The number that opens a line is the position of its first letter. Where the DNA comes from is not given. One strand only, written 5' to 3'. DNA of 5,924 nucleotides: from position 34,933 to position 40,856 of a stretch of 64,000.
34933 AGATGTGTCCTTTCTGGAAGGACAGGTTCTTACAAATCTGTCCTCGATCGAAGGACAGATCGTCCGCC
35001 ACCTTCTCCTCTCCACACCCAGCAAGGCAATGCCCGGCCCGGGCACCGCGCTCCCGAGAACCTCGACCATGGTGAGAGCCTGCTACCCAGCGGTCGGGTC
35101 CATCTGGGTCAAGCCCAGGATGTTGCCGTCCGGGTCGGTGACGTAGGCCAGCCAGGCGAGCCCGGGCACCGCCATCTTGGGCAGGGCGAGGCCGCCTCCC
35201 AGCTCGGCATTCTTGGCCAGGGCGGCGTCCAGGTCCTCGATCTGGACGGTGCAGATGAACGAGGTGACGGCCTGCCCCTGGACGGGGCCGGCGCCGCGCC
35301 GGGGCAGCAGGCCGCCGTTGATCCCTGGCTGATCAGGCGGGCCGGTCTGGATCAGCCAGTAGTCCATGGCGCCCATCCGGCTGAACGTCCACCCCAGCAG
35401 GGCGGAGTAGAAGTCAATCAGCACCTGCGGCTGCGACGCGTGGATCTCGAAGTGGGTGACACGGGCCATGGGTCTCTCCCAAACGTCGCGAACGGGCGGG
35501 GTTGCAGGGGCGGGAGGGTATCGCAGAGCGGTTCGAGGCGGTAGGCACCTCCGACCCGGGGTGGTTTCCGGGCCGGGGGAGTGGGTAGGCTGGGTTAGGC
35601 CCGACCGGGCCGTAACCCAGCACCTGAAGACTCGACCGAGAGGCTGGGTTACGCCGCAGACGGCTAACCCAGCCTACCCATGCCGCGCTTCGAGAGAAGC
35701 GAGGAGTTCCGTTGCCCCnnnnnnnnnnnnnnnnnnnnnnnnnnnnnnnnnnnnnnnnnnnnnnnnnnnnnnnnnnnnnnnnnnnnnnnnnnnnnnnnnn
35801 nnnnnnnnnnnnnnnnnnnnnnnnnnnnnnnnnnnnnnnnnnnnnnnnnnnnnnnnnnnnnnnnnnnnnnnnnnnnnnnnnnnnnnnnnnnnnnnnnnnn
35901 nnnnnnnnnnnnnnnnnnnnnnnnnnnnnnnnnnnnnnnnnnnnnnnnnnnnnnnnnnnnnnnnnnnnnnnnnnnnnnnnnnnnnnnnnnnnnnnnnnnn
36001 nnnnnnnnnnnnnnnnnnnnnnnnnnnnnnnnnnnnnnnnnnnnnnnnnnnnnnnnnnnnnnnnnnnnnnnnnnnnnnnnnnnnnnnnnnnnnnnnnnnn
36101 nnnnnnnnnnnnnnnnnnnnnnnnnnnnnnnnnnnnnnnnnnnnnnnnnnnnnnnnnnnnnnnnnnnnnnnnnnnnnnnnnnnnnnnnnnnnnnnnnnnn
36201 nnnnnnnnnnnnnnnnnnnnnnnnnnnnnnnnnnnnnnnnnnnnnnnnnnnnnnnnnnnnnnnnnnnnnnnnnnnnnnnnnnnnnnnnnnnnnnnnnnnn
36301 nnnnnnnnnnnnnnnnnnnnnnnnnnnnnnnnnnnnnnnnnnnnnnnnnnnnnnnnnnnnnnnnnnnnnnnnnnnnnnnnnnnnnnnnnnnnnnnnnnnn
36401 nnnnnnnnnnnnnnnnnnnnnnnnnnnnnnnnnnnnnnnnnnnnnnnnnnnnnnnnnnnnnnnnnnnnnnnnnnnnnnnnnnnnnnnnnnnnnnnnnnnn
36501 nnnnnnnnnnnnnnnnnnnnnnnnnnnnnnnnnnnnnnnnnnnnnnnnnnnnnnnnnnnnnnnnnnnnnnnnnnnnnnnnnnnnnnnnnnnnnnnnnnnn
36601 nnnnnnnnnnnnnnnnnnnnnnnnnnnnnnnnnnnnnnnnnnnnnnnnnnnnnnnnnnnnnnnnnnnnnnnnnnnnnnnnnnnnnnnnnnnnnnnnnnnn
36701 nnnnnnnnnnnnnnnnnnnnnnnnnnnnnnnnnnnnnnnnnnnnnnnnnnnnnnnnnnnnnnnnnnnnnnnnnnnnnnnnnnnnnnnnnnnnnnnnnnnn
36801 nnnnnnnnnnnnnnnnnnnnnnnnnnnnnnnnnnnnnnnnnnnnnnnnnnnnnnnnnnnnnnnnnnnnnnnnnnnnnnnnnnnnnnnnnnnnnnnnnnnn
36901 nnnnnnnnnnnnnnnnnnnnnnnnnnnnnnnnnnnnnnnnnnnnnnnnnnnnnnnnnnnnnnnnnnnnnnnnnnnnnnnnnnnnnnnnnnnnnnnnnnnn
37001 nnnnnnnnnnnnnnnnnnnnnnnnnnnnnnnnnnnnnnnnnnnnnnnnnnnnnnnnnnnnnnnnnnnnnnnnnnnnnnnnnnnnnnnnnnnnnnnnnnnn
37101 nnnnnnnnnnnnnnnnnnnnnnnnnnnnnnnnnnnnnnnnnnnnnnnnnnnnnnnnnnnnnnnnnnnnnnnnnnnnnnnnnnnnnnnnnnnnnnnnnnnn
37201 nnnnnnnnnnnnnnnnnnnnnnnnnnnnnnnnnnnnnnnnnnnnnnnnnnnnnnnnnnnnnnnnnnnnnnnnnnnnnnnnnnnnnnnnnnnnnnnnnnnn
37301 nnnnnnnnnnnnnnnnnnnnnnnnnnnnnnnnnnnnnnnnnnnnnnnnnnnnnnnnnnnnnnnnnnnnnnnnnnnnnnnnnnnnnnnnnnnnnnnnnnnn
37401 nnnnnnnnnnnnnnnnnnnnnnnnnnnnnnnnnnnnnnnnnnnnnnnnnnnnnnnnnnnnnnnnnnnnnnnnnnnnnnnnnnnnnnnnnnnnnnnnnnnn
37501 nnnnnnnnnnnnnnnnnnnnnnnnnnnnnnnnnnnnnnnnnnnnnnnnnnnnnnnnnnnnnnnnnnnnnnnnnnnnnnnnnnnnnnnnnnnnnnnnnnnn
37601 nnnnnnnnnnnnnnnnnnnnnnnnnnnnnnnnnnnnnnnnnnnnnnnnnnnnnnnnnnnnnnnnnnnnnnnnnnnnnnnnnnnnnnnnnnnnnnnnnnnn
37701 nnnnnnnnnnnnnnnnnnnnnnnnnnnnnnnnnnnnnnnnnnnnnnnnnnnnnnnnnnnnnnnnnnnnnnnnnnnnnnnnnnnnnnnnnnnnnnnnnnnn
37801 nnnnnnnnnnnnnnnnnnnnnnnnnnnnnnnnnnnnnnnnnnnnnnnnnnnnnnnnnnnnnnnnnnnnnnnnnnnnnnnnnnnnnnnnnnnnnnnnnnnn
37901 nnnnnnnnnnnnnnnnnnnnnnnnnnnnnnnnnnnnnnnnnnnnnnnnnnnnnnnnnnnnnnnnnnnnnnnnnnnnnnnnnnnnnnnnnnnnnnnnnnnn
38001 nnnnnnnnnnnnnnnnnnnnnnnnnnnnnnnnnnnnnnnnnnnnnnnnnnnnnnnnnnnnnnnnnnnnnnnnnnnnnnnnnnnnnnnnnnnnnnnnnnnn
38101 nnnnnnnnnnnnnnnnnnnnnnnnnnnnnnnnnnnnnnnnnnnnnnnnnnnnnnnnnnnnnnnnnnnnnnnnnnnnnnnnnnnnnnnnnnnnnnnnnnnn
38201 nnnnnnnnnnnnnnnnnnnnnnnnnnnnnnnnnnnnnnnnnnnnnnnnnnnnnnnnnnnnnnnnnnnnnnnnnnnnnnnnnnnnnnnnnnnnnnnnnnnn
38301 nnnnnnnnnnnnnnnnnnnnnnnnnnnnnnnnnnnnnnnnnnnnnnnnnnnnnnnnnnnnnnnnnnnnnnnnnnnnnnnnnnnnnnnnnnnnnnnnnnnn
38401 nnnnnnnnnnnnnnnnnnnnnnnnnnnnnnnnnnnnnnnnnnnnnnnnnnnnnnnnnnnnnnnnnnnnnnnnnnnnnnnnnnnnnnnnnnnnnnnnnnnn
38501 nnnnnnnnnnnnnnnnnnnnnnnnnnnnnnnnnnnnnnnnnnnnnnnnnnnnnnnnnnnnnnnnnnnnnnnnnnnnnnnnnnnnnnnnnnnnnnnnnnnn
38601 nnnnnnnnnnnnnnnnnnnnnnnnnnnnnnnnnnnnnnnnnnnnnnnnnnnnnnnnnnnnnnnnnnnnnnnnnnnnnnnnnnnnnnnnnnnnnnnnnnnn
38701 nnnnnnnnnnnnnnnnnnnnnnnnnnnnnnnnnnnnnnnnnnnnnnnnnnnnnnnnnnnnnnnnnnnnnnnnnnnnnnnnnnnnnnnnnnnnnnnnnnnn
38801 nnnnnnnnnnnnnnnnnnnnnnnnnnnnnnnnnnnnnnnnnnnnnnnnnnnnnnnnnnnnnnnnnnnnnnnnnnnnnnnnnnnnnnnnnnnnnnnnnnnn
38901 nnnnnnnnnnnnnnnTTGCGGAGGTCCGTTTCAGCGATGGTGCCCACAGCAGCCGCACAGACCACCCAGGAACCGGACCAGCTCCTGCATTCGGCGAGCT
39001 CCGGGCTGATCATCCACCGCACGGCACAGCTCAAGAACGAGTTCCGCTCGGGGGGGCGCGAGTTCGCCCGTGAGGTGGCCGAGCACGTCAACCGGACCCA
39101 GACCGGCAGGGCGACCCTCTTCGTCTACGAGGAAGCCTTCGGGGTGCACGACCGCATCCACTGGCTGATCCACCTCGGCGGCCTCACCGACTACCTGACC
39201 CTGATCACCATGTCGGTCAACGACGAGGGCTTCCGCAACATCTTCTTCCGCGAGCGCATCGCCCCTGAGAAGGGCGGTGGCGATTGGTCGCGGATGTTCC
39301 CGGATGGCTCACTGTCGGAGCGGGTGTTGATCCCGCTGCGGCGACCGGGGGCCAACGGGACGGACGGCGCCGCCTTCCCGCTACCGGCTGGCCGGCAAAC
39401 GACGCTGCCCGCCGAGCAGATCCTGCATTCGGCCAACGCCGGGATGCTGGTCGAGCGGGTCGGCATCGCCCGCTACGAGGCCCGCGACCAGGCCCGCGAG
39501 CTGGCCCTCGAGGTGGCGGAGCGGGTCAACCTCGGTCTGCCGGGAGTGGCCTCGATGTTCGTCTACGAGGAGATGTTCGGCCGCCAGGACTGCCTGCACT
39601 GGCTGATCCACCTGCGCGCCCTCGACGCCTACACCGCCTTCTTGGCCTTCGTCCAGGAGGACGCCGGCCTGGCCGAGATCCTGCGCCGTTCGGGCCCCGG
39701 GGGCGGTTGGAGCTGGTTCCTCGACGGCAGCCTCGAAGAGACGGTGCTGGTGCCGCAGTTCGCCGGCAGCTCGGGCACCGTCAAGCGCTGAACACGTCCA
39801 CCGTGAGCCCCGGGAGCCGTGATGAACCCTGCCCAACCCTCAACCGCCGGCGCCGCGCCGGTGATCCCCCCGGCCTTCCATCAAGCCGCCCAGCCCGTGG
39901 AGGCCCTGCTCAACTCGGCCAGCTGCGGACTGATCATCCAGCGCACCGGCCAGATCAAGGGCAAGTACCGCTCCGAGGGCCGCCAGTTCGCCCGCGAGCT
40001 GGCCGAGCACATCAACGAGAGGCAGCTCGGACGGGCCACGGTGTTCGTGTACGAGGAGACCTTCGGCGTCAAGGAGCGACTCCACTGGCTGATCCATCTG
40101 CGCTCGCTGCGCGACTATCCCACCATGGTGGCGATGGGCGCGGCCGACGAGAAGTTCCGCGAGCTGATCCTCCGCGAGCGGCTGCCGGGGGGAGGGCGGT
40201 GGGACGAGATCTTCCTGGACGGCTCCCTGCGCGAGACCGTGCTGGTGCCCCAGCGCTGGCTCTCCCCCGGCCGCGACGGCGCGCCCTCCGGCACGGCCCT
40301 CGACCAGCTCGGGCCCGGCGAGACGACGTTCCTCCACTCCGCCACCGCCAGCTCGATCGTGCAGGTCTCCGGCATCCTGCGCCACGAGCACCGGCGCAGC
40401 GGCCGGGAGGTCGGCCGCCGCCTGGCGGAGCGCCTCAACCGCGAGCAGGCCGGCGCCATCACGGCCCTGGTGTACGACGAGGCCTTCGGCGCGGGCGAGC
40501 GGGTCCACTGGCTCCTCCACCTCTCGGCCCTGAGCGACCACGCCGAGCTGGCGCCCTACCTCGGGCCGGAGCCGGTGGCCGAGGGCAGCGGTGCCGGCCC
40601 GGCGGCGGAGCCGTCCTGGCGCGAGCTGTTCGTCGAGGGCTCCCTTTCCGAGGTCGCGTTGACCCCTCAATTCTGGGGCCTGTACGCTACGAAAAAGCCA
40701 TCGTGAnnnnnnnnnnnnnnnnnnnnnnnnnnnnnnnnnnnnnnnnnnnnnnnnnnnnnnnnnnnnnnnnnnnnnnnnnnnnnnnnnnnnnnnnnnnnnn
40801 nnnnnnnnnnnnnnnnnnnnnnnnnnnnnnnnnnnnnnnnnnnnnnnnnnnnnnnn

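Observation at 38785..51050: Conserved palindromic operator at three cluster promoters, probably the binding site of the cluster Crp/Fnr regulator (including autoregulation)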

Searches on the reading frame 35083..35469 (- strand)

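Call 12: search_protein_families(library=pfam, proteins=[window:35083-35469:-])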
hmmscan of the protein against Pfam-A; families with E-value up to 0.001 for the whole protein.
window:35083-35469:- (128 aa): 3 families
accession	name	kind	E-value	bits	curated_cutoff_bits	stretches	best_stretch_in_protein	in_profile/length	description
PF18029.7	Glyoxalase_6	-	3.2e-05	25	23.6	1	9-116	4-101/106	Glyoxalase-like domain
PF00903.31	Glyoxalase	-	0.00038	21.3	20.6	1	4-117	2-118/121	Glyoxalase/Bleomycin resistance protein/Dioxygenase superfamily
PF22677.2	Ble-like_N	-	0.00039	20.5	24.5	0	20-43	18-41/41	Bleomycin resistance protein-like N-terminal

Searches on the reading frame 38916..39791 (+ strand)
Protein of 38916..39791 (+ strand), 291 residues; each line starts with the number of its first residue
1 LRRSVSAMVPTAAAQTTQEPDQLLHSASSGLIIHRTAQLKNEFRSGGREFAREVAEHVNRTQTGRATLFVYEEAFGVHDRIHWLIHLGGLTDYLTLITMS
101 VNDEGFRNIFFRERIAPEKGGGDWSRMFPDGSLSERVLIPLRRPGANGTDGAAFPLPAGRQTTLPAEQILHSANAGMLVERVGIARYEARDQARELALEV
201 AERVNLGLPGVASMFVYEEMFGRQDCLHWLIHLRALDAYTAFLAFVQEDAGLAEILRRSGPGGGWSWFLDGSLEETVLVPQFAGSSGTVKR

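Call 11: search_protein_families(library=pfam, proteins=[window:38916-39791:+])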
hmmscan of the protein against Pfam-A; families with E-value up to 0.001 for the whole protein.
window:38916-39791:+ (291 aa): 1 family
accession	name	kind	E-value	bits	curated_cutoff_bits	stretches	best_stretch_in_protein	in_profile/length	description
PF19505.4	DUF6039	-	5.1e-92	308.6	25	2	5-142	5-142/298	Family of unknown function (DUF6039)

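Call 25: find_homologous_proteins(query=window:38916-39788:+, max_evalue=1e-10)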
Query window:38916-39788:+ (291 aa): 134 proteins with E <= 1e-10 among 3557 candidates; the best 120 are listed.
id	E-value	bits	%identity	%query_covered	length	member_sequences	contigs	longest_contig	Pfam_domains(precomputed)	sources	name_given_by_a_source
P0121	2.1e-187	639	100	98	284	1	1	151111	PF19505.5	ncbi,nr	ncbi:MAG TPA: DUF6039 family protein [Thermoanaerobaculia bacterium]|nr:DUF6039 family protein [Ther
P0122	9.1e-129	447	71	98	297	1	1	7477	PF19505.5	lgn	-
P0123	1.7e-118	413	71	97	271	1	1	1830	PF19505.5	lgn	-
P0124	1.4e-93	331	45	97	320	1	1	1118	PF19505.5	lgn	-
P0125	5.4e-93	329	47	99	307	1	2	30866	PF19505.5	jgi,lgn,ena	-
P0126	2.9e-91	324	46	96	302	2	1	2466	PF19505.5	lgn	-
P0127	1.1e-90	322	47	100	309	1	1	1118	PF19505.5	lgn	-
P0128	3.0e-90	320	44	96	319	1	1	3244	PF19505.5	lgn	-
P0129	4.9e-90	320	46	94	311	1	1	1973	PF19505.5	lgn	-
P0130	9.0e-89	315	47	96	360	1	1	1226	PF19505.5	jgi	-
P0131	2.0e-88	314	47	97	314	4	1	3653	PF19505.5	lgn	-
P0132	3.1e-88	314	47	97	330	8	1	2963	PF19505.5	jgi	jgi:Family of unknown function (DUF6039)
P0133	1.3e-87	312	45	98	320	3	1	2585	PF19505.5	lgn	-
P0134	1.5e-87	311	47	98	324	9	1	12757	PF19505.5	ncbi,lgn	ncbi:DUF6039 family protein [Actinosynnema sp. NPDC059797]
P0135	5.0e-86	306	46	97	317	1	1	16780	PF19505.5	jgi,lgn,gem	-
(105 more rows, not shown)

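Call 26: find_encoding_contigs(protein=P0122, flank=10000, max_places=3)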
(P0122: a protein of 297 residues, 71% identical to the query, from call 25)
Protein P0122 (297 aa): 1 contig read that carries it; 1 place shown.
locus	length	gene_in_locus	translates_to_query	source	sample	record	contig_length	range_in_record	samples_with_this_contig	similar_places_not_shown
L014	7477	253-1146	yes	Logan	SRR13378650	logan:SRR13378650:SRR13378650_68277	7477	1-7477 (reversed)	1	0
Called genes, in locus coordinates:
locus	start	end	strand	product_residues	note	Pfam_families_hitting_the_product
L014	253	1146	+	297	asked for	PF19505:DUF6039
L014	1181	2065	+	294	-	PF19505:DUF6039, PF02641:DUF190 (faint)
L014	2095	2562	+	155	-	PF05163:DinB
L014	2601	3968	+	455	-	PF00067:p450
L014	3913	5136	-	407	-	PF00561:Abhydrolase_1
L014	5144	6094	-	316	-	PF05721:PhyH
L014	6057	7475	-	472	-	?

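Call 80: search_protein_families(library=ncbifam, proteins=[window:38916-39788:+], max_evalue=0.00001)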
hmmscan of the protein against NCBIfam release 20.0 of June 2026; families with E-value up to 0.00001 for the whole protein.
window:38916-39788:+ (291 aa): 0 families

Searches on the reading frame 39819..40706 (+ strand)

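Call 11: search_protein_families(library=pfam, proteins=[window:39819-40706:+])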
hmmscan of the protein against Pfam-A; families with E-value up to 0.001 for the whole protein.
window:39819-40706:+ (295 aa): 1 family
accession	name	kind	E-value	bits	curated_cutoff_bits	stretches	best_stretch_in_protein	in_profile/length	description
PF19505.4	DUF6039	-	4e-77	259.7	25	1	12-287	5-296/298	Family of unknown function (DUF6039)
